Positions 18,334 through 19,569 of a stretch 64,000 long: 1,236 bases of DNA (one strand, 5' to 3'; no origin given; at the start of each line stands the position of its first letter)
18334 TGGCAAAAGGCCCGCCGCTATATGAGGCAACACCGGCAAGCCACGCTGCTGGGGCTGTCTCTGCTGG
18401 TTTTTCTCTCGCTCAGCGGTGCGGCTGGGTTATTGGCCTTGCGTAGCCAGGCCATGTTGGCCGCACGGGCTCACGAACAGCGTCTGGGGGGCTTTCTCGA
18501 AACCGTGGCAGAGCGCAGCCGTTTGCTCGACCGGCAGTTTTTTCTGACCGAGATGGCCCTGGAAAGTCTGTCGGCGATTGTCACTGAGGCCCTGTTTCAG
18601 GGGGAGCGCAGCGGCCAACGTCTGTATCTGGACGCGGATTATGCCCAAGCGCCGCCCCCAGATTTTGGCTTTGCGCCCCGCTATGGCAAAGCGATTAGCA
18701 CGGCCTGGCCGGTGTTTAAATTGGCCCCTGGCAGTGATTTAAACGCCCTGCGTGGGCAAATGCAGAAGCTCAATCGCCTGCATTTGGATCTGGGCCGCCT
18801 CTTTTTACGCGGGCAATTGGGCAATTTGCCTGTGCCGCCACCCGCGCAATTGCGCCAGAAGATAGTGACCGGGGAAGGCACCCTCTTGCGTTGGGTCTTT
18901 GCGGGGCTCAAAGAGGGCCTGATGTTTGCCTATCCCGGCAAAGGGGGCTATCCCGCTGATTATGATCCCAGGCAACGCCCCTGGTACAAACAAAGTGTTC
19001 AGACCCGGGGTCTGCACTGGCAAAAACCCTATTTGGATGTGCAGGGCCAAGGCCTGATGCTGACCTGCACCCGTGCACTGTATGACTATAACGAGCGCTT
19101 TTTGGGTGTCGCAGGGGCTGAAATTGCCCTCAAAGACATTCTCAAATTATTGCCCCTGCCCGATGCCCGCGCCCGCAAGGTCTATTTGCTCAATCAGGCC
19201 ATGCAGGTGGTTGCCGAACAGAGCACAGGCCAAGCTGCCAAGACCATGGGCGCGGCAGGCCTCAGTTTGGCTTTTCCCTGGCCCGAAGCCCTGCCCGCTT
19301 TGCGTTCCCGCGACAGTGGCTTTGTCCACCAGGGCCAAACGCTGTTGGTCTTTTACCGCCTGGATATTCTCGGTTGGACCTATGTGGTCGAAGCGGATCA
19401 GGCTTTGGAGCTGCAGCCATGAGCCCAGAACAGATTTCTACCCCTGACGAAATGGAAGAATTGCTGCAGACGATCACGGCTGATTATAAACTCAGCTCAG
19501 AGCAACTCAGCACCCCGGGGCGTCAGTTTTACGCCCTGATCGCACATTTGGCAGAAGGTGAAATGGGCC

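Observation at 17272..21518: Cache-domain Ser/Thr kinase plus catalytically degenerate paralog, overlap-coupled to carB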

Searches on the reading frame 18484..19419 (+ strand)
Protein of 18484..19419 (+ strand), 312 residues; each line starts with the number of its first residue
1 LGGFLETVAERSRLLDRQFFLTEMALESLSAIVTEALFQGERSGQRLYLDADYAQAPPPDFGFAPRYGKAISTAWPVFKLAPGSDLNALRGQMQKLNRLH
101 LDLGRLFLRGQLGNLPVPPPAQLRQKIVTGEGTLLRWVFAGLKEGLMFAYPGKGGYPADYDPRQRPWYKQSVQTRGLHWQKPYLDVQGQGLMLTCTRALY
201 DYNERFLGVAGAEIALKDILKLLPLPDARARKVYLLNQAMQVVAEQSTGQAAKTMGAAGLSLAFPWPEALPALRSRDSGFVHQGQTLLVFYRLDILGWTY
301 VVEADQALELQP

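Call 71: search_solved_structures(query=window:18484-19419:+, max_evalue=1, show_alignments=3)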
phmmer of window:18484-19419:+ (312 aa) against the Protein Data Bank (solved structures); distinct sequences matched with E-value up to 1: 15.
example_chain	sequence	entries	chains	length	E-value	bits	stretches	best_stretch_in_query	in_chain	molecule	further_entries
5ltx_A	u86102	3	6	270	1e-11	47.8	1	135-254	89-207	Chemotaxis protein | Methyl-accepting chemotaxis protein PctA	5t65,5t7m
9koo_A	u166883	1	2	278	1.1e-11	47.7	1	135-254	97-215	Methyl-accepting chemotaxis protein PctA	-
7k5n_A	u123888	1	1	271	1.1e-08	37.7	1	131-255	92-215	Sensor domain-containing diguanylate cyclase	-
5lt9_A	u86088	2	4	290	4.8e-08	35.7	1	132-227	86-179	Methyl-accepting chemotaxis protein PctB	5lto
8s7c_A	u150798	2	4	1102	2.7e-07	33.2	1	141-205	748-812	VWFA and cache domain-containing protein 1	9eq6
6iop_A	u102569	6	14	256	9.4e-06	28.2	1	157-222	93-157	Methyl-accepting chemotaxis protein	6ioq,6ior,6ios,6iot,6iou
5ltv_A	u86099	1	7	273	1.6e-05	27.4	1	110-258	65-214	Chemotactic transducer PctC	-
6pxy_A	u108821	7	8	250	6.2e-05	25.5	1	141-231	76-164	Putative methyl-accepting chemotaxis protein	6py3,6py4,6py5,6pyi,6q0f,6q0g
4xmq_A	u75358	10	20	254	0.0042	19.5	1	159-224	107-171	Putative methyl-accepting chemotaxis signal transduction protein | Methyl-accepting chemotaxis protein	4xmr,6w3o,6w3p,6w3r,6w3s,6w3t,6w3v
3c8c_A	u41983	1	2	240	0.01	18.2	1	158-223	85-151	Methyl-accepting chemotaxis protein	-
5ave_A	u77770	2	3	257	0.013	17.9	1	158-223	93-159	Methyl-accepting chemotaxis (MCP) signaling domain protein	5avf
6iov_A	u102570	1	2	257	0.013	17.9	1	158-223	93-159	Methyl-accepting chemotaxis (MCP) signaling domain protein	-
3lic_A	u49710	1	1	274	0.021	17.2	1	145-234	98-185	Sensor protein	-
6mni_A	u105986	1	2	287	0.041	16.2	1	141-223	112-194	Methyl-accepting chemotaxis protein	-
7w0w_A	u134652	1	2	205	0.13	14.5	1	141-244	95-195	Methyl-accepting chemotaxis protein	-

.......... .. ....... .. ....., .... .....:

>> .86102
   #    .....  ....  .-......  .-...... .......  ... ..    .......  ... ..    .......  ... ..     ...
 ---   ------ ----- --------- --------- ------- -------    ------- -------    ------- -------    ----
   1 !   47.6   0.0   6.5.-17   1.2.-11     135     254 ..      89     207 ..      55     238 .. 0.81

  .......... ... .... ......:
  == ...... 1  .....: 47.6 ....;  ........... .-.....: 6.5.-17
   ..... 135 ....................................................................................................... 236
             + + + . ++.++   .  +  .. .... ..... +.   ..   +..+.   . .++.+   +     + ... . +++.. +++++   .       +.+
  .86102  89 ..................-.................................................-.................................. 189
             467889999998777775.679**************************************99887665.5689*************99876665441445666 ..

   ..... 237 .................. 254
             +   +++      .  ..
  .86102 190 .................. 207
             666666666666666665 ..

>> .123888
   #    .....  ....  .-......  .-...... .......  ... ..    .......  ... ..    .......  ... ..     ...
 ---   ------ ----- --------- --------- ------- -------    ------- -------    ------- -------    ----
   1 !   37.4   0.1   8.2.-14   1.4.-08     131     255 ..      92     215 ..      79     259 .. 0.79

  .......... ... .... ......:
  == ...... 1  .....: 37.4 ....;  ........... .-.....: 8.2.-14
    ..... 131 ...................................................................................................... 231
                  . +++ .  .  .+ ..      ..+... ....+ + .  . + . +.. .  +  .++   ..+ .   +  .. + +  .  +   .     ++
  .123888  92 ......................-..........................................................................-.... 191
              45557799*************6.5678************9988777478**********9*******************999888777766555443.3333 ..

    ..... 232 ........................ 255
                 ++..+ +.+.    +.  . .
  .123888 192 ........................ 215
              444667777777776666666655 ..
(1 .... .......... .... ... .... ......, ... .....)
